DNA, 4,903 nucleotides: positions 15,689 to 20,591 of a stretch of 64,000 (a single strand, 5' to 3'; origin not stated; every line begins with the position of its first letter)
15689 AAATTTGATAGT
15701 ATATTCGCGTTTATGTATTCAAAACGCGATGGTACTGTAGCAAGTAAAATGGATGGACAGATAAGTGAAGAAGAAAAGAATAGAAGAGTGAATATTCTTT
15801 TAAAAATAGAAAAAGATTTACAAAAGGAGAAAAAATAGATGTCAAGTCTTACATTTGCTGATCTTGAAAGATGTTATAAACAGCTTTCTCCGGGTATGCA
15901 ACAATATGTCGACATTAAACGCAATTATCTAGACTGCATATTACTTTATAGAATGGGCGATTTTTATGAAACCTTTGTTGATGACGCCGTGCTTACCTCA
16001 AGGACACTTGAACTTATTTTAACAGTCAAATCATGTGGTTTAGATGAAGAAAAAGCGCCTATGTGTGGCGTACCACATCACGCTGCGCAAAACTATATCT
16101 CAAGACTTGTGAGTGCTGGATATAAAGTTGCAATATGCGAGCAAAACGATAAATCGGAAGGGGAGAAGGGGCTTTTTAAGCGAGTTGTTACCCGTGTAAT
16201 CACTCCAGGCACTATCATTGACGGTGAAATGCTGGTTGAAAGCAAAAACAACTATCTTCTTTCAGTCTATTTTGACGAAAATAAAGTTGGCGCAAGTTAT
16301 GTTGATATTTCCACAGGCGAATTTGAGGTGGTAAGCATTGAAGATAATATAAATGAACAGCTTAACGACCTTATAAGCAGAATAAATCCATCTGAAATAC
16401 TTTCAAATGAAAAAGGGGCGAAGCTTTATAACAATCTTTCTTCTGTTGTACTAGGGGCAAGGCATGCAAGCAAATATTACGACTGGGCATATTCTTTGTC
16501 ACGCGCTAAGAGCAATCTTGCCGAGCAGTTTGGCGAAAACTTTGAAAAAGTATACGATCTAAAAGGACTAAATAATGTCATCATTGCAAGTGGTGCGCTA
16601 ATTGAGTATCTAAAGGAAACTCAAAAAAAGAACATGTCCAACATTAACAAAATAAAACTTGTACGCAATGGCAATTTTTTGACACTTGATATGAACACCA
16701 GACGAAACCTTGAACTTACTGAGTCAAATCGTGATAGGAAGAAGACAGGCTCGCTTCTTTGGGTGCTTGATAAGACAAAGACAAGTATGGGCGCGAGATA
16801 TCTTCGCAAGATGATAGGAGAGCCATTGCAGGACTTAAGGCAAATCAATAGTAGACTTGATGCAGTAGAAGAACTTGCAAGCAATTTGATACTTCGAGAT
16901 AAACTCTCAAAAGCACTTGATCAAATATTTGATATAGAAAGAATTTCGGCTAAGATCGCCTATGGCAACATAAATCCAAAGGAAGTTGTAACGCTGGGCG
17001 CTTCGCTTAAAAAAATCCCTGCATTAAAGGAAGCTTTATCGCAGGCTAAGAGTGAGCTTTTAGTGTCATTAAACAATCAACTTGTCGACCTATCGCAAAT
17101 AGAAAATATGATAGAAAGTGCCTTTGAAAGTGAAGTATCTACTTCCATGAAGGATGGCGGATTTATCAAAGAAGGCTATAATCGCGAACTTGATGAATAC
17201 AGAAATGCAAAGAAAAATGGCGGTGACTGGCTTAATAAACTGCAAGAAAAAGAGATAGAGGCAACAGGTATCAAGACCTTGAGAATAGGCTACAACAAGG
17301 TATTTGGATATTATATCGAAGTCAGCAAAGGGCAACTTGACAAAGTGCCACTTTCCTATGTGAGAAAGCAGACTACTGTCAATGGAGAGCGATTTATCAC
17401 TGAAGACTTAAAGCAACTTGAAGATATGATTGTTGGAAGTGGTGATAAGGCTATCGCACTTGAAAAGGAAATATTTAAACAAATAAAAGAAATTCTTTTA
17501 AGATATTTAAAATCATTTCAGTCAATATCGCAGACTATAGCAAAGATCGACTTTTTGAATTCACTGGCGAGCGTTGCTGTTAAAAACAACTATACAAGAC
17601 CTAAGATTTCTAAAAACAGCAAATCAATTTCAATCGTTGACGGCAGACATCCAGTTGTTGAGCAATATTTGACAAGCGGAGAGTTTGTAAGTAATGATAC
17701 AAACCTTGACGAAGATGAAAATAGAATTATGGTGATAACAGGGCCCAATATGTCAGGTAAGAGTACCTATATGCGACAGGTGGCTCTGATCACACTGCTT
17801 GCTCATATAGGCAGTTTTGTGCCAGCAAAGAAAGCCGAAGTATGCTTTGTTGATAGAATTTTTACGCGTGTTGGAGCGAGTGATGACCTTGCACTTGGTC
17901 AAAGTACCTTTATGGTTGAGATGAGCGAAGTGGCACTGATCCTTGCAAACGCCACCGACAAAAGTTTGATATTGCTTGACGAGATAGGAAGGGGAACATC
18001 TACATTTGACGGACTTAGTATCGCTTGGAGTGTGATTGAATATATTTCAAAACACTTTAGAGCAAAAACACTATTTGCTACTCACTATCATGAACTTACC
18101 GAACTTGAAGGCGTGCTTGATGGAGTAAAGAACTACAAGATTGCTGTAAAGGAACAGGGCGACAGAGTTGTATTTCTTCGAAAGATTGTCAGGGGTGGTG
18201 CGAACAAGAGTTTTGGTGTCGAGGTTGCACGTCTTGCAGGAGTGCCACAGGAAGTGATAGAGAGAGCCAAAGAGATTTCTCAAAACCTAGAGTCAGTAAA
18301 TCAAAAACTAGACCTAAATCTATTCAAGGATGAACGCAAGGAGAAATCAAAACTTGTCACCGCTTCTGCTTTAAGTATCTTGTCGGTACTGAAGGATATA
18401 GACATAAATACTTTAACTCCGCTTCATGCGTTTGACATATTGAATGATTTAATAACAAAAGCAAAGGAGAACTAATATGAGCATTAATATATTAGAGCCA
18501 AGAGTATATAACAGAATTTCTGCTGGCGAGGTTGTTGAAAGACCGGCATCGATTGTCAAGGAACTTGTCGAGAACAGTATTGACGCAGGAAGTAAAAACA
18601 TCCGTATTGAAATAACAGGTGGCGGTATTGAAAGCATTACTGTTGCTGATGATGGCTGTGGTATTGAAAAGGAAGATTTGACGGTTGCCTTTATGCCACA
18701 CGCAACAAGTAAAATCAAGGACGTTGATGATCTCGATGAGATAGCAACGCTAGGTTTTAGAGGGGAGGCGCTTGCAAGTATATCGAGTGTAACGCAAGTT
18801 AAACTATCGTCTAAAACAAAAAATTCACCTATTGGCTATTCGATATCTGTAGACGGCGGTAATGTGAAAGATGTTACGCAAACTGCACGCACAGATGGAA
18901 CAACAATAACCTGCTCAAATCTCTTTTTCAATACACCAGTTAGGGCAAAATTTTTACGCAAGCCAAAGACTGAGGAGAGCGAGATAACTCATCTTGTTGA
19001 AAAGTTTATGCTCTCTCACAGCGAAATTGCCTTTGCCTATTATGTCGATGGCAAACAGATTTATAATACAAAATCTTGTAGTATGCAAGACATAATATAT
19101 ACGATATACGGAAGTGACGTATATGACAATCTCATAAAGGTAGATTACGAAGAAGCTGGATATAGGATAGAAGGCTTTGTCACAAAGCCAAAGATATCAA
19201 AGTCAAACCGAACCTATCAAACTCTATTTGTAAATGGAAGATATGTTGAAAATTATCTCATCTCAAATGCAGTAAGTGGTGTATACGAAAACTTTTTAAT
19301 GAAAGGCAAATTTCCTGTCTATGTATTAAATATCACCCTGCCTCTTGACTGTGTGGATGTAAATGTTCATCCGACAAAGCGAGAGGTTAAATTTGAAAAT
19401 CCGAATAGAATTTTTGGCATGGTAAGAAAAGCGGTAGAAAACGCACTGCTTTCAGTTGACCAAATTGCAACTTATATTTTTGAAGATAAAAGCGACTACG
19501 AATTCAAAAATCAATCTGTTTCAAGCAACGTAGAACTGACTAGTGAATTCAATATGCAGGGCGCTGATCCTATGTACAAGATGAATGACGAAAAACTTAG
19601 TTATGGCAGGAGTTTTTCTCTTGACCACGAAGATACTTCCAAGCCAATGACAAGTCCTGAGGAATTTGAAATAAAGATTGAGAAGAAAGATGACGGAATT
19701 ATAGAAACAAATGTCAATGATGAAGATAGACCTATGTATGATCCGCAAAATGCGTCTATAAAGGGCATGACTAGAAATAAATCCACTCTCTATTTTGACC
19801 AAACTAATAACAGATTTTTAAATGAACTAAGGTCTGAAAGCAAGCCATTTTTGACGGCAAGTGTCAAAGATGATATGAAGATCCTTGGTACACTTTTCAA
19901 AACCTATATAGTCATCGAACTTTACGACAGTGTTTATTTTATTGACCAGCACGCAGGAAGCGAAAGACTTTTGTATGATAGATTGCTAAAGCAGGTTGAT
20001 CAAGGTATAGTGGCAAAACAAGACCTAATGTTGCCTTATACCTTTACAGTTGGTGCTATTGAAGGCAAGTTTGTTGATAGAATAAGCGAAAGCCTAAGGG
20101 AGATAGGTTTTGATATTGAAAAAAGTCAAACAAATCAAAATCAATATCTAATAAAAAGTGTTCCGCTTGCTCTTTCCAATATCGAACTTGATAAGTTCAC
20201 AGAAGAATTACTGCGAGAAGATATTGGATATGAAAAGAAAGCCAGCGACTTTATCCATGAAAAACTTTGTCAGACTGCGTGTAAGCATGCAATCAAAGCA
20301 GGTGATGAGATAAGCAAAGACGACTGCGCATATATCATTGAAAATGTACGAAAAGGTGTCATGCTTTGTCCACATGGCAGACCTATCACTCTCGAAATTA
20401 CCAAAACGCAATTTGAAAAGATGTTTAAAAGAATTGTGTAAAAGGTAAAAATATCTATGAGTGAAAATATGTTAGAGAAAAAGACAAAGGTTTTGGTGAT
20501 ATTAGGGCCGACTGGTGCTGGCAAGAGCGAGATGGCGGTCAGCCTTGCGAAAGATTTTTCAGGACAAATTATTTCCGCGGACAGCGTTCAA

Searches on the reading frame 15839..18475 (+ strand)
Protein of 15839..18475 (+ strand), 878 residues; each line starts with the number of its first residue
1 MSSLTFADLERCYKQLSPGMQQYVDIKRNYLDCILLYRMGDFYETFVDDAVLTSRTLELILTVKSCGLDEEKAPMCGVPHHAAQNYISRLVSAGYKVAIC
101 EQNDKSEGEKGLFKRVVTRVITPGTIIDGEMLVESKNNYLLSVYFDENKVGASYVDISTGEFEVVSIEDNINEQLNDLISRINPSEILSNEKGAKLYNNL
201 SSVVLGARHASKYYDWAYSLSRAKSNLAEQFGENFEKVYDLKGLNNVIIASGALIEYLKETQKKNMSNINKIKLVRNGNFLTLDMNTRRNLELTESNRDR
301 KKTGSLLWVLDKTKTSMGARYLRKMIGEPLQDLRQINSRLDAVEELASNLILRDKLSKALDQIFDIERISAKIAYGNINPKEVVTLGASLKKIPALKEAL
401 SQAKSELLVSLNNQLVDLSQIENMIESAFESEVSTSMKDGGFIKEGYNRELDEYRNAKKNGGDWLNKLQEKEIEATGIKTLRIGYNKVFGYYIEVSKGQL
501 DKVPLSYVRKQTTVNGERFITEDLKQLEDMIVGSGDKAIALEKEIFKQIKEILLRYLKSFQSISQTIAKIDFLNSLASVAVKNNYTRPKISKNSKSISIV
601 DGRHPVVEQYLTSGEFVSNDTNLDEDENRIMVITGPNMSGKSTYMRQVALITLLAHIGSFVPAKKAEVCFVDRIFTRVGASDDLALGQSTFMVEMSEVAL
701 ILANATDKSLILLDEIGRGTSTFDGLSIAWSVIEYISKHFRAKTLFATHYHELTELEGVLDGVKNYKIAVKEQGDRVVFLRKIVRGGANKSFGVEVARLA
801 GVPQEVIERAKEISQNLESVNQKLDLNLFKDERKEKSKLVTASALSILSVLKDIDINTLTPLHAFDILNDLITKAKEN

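Call 68: search_protein_families(library=pfam, proteins=[window:15839-18475:+], max_evalue=0.00001)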
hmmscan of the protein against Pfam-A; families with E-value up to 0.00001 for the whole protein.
window:15839-18475:+ (878 aa): 5 families
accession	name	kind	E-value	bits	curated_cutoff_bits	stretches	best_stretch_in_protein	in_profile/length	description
PF00488.27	MutS_V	-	1.7e-86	289.4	30.2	1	631-818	1-188/188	MutS domain V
PF05192.23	MutS_III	-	8.2e-50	170.3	34.1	1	286-577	1-194/194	MutS domain III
PF01624.25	MutS_I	-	6.7e-41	139.5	20.6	1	18-129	2-112/113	MutS domain I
PF05190.23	MutS_IV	-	6.8e-28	97.2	22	1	446-531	1-86/92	MutS family domain IV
PF05188.22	MutS_II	-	1.3e-23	84.3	25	1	138-269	1-132/133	MutS domain II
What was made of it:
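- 15839..20441 (+): Context: intact mutS and mutL. Mismatch repair is present, which limits homopolymer slippage rates. Call 68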

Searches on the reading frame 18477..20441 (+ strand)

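Call 68: search_protein_families(library=pfam, proteins=[window:18477-20441:+], max_evalue=0.00001)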
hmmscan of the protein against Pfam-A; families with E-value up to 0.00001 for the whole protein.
window:18477-20441:+ (654 aa): 4 families
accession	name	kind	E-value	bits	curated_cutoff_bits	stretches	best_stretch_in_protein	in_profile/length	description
PF01119.25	DNA_mis_repair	-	3.9e-39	133.4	26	1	207-324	1-118/119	DNA mismatch repair protein, C-terminal domain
PF08676.16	MutL_C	-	5.6e-26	91.4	25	1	470-611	1-141/142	MutL C terminal dimerisation domain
PF13589.12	HATPase_c_3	-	1.9e-12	47.8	25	1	24-125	4-105/137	Histidine kinase-, DNA gyrase B-, and HSP90-like ATPase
PF02518.31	HATPase_c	-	4.1e-08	34.1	26.4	1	21-77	4-63/111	Histidine kinase-, DNA gyrase B-, and HSP90-like ATPase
